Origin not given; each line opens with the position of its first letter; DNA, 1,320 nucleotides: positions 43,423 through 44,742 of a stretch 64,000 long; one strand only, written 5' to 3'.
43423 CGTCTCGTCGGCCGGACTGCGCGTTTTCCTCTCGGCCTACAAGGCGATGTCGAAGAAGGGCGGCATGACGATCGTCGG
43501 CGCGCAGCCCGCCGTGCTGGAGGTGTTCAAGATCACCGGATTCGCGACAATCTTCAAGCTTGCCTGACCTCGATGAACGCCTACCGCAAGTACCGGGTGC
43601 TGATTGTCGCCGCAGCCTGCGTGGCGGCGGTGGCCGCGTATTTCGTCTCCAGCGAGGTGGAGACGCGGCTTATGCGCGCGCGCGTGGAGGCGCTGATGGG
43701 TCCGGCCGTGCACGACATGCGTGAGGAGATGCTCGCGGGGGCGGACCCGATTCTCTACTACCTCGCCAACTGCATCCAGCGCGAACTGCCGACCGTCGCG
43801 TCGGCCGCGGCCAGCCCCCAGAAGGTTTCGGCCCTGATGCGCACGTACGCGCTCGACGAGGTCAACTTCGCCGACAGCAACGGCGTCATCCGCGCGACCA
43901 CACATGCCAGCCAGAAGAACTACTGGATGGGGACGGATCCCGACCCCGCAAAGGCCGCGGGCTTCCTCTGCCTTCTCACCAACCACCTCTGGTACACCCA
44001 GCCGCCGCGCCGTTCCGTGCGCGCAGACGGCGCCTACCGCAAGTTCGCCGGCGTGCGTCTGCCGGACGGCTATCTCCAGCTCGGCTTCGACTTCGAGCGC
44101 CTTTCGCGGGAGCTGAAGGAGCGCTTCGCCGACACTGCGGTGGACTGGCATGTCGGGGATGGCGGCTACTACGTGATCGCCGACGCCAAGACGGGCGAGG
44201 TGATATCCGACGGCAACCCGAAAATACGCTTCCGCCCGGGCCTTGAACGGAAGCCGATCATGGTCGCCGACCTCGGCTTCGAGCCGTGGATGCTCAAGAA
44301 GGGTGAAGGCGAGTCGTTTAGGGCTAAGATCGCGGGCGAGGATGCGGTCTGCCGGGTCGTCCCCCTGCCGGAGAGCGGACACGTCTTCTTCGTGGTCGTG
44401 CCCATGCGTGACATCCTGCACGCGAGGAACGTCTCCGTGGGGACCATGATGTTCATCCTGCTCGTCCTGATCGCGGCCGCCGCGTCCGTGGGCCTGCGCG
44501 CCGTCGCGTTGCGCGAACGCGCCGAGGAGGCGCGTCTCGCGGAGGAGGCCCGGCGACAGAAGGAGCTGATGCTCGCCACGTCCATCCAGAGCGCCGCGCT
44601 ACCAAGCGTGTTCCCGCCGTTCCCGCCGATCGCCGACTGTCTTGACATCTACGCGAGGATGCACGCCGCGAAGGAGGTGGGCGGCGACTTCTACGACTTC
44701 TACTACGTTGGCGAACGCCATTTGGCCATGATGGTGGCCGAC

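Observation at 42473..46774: Partner-switching module (STAS + Cache-PP2C-kinase fusion) inserted between sctT and sctU in one operon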

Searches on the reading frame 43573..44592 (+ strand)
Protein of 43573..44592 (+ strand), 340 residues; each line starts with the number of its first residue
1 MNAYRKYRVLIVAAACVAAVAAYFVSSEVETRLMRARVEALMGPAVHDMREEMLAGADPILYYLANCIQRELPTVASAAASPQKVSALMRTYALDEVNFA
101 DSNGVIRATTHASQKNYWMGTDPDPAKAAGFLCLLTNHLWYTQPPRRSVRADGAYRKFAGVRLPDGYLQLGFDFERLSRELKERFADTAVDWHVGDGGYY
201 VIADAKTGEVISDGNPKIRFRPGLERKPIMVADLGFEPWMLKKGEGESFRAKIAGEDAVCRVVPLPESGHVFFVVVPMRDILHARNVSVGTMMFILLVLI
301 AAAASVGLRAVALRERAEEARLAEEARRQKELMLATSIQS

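Call 26: search_protein_families(library=pfam, proteins=[window:43573-44592:+], max_evalue=0.5)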
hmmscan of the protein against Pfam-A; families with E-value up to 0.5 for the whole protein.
window:43573-44592:+ (340 aa): 0 families

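Call 44: predict_structure(alignment_id=A1)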
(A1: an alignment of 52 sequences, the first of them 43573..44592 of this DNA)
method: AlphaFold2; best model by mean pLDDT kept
length: 340 residues; sequences in the alignment: 52
mean_pLDDT: 89.9   pTM: 0.76
mean pLDDT of the five models: 89.9, 89.2, 87.9, 87.4, 86.7
residues with pLDDT >= 90: 178; 70-90: 160; 50-70: 1; < 50: 1
segments of 3 or more residues with pLDDT < 50: none
pLDDT, mean of each block of 10 residues (from residue 1): 81 88 87 87 93 90 96 97 97 96 97 94 88 96 90 91 98 86 85 89 92 87 80 93 89 94 91 92 82 89 90 85 85 81
secondary structure, 60 per line:
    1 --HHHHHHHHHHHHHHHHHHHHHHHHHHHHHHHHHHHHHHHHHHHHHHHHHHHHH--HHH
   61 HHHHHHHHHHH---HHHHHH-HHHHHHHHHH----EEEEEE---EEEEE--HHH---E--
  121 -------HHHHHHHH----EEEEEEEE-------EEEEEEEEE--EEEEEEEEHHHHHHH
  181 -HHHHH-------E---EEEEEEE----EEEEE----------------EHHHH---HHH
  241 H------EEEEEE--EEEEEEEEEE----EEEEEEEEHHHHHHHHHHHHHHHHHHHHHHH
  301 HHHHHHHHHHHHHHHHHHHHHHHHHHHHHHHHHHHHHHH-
elements in order: H3-55 H58-71 H75-80 H82-91 E96-101 E105-109 H128-135 E140-147 E155-163 E166-173 H174-180 H182-186 E198-204 E209-213 H231-234 H238-241 E248-253 E256-265 E270-277 H278-339
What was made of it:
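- On dCache (double Cache/PDC) extracytoplasmic sensor: AF2 pLDDT 89.9 with that secondary-structure order (call 44).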

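Call 46: fold_search(model_id=the predicted structure, library=pdb)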
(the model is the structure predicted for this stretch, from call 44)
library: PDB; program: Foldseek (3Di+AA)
matches with E <= 10: 923; with E <= 0.001: 102
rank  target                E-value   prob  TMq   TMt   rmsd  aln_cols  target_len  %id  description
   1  9a65_B                2.2e-10  1.00  0.37  0.22  12.5       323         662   14  Integrative model of YVAQ-MCPB by crosslinking MS and deep learning (released 2024-09-18)
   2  6iot_B                6.6e-10  1.00  0.29  0.38  11.6       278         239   12  The ligand binding domain of Mlp24 with arginine (released 2019-03-20)
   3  6ior_C                2.2e-09  1.00  0.29  0.39  12.8       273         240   13  The ligand binding domain of Mlp24 with asparagine (released 2019-03-20)
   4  6iot_D                2.8e-09  1.00  0.29  0.37  12.8       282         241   12  The ligand binding domain of Mlp24 with arginine (released 2019-03-20)
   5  6iop_B                3.6e-09  1.00  0.28  0.37  12.8       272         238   13  The ligand binding domain of Mlp24 (released 2019-03-20)
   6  6ior_A                1.0e-08  1.00  0.28  0.37  11.8       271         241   12  The ligand binding domain of Mlp24 with asparagine (released 2019-03-20)
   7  6mni_A                1.2e-08  1.00  0.30  0.38  10.4       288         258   13  Structure of the tandem CACHE domain of PscC (released 2019-10-16)
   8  6mni_B                1.2e-08  1.00  0.26  0.33   9.9       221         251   14  Structure of the tandem CACHE domain of PscC (released 2019-10-16)
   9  6iop_A                1.8e-08  1.00  0.27  0.35  13.1       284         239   12  The ligand binding domain of Mlp24 (released 2019-03-20)
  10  3lif_A                2.3e-08  1.00  0.29  0.38  12.2       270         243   13  Crystal Structure of the extracellular domain of the putative histidine kinase rpHK1S-Z16 (released 2010-05-05)
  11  6ioq                  3.3e-08  1.00  0.29  0.39  12.8       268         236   14  The ligand binding domain of Mlp24 with glycine (released 2019-03-06)
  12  4xmq_B                4.2e-08  1.00  0.28  0.36  12.1       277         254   13  Crystal structure of the sensory domain of the Campylobacter jejuni chemoreceptor Tlp3 (CcmL) (released 2015-11-04)
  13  6iou_A                5.0e-08  1.00  0.30  0.40  13.7       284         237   12  The ligand binding domain of Mlp24 with serine (released 2019-03-06)
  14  6w3r_B                5.0e-08  1.00  0.29  0.37  11.9       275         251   13  Crystal structure of ligand-binding domain of Campylobacter jejuni chemoreceptor Tlp3 in complex with 3-methylisoleuci (released 2020-05-20)
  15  3by9_A                5.0e-08  1.00  0.24  0.30  14.5       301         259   12  Crystal structure of the V. cholerae Histidine Kinase DctB Sensor Domain (released 2008-08-12)
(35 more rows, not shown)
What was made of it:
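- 43573..45654 (+): Sensor fusion: TM1 (43591-43653), dCache-like extracytoplasmic domain (about 43660-44427), TM2 (44440-44508), PP2C (44713-45279), RsbW-type Ser kinase (45364-45639). AF2 plus Foldseek for the sensor (calls 44, 46).
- Sensor fold: calls 44, 46.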
